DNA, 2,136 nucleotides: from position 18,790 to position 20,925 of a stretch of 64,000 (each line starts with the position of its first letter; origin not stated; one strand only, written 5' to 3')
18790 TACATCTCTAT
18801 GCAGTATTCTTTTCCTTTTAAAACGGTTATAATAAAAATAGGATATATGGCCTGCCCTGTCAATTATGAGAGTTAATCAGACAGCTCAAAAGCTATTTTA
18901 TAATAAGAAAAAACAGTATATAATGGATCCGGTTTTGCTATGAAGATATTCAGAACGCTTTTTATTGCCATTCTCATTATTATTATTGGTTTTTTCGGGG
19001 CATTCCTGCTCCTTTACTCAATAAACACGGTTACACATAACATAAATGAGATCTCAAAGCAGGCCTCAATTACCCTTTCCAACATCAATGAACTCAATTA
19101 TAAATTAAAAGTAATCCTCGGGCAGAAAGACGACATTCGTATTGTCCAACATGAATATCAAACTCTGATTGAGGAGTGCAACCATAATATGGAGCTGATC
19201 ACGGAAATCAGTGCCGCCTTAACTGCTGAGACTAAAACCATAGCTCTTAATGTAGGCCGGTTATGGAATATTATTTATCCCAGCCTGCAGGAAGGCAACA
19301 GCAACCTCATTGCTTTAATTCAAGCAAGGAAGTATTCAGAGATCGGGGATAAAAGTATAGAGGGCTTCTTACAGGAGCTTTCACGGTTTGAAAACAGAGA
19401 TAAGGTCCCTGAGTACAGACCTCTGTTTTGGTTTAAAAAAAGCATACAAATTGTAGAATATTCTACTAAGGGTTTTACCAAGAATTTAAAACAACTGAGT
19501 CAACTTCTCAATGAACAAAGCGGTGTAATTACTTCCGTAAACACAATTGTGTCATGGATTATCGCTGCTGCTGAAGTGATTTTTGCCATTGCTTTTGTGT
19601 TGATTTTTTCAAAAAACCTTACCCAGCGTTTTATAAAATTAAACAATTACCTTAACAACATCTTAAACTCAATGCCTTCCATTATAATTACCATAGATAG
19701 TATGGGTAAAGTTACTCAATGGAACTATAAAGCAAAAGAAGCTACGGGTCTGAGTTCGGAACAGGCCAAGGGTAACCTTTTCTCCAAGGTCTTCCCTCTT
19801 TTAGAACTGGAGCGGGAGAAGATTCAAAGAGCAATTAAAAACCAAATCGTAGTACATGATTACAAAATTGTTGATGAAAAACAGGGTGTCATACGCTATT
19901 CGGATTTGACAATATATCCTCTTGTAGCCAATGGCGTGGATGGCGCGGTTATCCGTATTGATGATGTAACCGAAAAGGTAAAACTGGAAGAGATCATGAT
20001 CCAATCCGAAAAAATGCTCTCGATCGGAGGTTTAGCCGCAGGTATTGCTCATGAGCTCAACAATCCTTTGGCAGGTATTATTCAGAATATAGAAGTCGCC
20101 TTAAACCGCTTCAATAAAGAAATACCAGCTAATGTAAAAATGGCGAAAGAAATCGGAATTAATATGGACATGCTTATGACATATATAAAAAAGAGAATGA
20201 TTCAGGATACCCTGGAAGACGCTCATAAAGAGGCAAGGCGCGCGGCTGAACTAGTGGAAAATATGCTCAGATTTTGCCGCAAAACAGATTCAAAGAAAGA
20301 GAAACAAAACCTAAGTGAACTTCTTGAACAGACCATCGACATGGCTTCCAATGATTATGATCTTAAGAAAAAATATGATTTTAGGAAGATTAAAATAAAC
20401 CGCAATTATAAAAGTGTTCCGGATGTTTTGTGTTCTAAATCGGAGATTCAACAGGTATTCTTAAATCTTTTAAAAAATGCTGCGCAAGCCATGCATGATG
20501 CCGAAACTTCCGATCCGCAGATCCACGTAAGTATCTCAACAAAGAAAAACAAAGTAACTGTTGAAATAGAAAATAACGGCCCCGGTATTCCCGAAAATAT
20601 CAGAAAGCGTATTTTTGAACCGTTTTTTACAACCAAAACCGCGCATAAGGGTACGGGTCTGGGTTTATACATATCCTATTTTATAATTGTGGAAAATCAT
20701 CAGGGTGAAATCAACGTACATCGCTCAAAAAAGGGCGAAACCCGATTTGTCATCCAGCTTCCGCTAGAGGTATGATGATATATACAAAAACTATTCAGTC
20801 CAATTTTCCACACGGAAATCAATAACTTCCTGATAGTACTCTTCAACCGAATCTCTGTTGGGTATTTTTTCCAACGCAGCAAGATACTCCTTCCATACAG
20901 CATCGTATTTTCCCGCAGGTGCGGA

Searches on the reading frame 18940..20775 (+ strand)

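Call 4: search_protein_families(library=pfam, proteins=[window:18940-20775:+], max_evalue=0.01)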
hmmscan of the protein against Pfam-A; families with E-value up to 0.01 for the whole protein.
window:18940-20775:+ (611 aa): 8 families
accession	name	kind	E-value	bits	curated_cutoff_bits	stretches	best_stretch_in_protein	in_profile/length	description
PF02518.31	HATPase_c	-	2.3e-26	92.8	26.4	1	501-610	4-110/111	Histidine kinase-, DNA gyrase B-, and HSP90-like ATPase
PF14501.12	HATPase_c_5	-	8.2e-08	32.5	22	1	502-595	5-90/102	GHKL domain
PF00989.32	PAS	-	1.2e-07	32.1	22.6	1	238-342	3-112/113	PAS fold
PF00512.31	HisKA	-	1.8e-07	31.5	26.9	1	364-447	4-62/66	His Kinase A (phospho-acceptor) domain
PF08448.16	PAS_4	-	1.3e-06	29.1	23.1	1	242-347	1-109/110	PAS fold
PF13426.13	PAS_9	-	1e-05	26.2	27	1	248-345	3-103/103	PAS domain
PF13188.13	PAS_8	-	2.3e-05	24.6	21.8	1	237-298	2-60/65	PAS domain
PF02561.19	FliS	-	0.0086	16.8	26.7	0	68-121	36-90/115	Flagellar protein FliS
